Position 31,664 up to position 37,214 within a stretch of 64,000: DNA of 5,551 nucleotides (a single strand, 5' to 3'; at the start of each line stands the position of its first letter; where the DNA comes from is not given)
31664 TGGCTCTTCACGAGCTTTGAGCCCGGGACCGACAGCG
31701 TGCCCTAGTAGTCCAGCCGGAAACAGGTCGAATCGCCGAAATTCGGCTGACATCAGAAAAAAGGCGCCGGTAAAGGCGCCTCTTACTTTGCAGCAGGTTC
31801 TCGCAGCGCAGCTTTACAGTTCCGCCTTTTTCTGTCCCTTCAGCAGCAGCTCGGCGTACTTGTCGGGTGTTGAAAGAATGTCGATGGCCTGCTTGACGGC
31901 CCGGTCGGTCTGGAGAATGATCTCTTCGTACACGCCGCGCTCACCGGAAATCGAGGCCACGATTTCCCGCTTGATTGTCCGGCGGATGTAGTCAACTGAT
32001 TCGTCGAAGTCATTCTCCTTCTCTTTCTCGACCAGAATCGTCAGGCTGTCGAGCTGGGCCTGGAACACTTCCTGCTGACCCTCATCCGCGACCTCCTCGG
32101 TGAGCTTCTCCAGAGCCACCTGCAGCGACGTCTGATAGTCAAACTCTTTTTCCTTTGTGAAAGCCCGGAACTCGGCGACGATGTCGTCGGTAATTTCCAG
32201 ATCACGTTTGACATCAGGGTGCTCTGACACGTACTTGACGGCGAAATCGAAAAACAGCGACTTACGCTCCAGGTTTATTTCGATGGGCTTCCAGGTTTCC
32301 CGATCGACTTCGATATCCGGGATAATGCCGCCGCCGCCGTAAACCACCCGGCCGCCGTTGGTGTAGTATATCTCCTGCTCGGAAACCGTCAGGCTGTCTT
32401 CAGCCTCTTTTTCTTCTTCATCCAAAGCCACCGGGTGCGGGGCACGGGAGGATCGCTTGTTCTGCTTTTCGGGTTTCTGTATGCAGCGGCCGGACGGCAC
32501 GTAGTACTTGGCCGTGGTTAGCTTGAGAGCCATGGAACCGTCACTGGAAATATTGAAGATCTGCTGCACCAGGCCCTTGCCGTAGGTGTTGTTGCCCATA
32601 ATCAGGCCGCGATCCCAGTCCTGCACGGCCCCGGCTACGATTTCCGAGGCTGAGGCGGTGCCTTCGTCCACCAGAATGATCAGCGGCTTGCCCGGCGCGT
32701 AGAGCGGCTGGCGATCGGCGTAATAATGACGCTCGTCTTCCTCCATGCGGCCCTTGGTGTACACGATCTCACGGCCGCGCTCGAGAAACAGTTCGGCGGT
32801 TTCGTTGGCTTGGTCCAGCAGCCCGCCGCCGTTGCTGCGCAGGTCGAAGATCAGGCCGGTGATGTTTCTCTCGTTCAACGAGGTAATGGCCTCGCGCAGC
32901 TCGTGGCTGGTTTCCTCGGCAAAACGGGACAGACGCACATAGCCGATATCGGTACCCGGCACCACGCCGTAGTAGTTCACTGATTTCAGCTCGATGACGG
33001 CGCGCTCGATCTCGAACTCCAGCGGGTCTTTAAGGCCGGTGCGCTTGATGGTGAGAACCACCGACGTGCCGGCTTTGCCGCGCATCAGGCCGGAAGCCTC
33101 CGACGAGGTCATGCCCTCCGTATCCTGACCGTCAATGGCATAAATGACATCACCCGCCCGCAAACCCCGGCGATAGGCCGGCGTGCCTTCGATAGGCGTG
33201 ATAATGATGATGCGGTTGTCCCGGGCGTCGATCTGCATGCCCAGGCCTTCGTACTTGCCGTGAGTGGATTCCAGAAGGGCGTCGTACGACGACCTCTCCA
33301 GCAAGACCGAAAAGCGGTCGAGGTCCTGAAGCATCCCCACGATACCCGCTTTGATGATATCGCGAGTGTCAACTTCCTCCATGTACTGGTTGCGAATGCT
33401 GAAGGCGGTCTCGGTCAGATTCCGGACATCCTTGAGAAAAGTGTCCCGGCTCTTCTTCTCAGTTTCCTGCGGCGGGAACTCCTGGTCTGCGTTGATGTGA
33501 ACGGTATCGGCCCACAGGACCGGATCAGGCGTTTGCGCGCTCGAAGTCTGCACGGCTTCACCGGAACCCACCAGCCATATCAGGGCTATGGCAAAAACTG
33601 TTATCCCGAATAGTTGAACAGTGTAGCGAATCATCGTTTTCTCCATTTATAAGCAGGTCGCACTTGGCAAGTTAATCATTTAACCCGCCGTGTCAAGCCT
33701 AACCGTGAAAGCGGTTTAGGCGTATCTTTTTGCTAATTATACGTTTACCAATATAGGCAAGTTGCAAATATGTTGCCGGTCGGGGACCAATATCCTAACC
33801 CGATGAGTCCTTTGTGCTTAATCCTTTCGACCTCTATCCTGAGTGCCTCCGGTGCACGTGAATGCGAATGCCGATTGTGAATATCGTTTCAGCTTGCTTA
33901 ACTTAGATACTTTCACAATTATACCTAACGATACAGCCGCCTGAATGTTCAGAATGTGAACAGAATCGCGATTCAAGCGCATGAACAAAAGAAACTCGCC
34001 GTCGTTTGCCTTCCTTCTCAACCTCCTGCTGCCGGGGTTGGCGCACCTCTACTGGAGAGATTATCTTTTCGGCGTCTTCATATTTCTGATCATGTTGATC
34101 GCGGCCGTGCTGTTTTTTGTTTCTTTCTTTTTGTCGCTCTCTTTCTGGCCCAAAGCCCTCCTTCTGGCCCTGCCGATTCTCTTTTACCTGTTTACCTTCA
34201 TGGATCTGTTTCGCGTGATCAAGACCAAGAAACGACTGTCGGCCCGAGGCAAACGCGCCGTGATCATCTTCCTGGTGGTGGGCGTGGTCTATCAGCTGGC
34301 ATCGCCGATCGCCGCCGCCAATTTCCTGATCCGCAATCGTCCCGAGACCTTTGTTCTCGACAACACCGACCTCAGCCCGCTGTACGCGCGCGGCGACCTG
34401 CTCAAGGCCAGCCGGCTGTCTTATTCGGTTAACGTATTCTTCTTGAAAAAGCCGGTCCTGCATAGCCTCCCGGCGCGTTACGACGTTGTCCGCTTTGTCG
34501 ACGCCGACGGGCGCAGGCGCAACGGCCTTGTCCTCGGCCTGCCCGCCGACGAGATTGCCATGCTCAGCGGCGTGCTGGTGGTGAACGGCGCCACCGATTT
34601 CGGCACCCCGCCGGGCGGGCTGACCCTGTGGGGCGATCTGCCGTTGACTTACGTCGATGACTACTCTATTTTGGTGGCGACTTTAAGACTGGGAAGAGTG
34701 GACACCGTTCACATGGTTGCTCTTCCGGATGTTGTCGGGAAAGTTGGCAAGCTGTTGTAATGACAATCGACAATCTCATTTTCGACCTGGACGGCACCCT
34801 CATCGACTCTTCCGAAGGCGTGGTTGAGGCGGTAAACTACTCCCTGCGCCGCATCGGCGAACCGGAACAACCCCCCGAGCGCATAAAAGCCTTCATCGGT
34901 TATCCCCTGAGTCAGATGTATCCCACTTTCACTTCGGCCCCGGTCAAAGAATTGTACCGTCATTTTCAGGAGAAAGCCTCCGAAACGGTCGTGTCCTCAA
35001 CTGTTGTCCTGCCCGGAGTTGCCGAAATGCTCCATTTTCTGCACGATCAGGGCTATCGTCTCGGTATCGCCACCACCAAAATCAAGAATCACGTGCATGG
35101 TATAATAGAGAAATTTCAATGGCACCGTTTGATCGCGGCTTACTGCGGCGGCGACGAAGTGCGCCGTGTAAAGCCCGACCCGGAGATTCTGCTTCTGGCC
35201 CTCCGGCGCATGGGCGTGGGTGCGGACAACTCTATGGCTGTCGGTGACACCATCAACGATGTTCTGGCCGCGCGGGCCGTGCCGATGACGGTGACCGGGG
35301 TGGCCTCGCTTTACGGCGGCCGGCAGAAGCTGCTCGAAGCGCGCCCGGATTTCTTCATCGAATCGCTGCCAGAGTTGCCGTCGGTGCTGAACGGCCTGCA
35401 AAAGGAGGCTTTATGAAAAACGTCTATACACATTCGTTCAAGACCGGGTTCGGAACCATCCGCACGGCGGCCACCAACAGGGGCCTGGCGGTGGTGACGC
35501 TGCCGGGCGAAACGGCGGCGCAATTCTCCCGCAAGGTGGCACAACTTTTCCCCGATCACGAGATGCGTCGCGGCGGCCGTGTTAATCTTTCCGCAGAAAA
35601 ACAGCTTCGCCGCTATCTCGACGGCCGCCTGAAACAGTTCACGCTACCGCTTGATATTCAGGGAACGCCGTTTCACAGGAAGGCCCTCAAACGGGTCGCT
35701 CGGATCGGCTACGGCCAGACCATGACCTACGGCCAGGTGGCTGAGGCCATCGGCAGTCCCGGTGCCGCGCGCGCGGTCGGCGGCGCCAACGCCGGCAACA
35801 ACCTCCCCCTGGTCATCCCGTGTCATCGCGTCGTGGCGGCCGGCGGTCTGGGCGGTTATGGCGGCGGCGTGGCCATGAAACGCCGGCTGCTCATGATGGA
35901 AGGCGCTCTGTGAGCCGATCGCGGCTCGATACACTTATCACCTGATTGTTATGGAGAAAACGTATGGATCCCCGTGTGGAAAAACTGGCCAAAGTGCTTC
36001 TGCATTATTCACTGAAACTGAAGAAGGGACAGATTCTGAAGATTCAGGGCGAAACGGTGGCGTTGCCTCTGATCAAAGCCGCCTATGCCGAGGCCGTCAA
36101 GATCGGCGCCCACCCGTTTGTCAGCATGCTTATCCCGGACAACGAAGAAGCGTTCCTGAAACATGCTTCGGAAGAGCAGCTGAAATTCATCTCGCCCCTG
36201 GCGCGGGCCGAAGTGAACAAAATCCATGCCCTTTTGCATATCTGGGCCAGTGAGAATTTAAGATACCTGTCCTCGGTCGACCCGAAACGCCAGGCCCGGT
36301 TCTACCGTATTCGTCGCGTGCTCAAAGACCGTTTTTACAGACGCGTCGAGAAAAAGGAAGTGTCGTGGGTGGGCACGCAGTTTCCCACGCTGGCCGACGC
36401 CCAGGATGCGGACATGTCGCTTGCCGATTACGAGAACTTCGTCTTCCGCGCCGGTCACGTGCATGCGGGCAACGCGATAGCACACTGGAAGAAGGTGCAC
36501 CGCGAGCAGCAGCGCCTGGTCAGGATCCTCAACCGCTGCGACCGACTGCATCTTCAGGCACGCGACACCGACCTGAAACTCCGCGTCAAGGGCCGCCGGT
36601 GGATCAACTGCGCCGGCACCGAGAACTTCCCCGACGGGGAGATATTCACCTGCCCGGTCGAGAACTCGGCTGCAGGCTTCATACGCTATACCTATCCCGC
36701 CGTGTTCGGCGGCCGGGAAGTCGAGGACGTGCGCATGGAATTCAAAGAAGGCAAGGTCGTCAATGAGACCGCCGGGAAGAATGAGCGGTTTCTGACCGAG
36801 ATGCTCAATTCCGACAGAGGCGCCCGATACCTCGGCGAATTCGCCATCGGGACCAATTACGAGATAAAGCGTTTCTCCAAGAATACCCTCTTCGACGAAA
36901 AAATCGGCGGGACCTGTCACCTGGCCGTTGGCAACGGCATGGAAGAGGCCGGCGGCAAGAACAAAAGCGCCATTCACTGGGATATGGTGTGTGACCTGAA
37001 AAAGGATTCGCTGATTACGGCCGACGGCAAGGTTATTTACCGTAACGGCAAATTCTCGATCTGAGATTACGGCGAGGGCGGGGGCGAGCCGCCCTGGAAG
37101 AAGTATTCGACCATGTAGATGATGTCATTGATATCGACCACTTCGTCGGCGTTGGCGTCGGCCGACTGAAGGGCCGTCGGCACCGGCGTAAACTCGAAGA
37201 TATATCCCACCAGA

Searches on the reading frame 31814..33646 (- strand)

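Call 37: search_protein_families(library=pfam, proteins=[window:31814-33646:-], max_evalue=0.001)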
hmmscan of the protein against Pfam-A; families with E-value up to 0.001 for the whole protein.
window:31814-33646:- (610 aa): 5 families
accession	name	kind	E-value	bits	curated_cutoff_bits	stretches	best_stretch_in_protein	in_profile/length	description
PF03572.23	Peptidase_S41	-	2.2e-49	167.6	24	1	233-391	1-156/165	Peptidase family S41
PF17820.7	PDZ_6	-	1.7e-12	47.3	27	1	150-202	4-54/54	PDZ domain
PF00595.29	PDZ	-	9.4e-11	42.4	23.2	1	131-200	8-80/81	PDZ domain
PF13180.12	PDZ_2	-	9.5e-11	42.3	27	1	135-205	3-72/80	PDZ domain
PF22694.1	CtpB_N-like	-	0.0002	22.2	27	1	60-115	26-80/85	Activating protease CtpB N-terminal domain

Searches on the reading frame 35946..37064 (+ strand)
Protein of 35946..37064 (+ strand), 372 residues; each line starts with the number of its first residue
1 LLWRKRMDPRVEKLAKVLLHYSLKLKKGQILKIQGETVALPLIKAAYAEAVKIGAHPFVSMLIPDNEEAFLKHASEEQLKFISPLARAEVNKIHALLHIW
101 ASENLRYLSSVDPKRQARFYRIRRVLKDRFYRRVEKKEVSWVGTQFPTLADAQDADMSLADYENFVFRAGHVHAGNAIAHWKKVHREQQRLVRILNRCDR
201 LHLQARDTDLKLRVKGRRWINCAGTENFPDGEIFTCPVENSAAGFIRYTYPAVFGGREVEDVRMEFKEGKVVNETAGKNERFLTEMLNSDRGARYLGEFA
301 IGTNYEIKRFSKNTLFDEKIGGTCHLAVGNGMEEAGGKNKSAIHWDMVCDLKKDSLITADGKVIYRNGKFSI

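Call 49: search_protein_families(library=pfam, proteins=[window:35946-37064:+], max_evalue=0.0001)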
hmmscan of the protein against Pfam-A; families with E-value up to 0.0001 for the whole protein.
window:35946-37064:+ (372 aa): 1 family
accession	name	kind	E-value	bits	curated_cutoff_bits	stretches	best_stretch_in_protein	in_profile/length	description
PF02073.20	Peptidase_M29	-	7.5e-91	305.4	27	1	8-370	2-406/406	Thermophilic metalloprotease (M29)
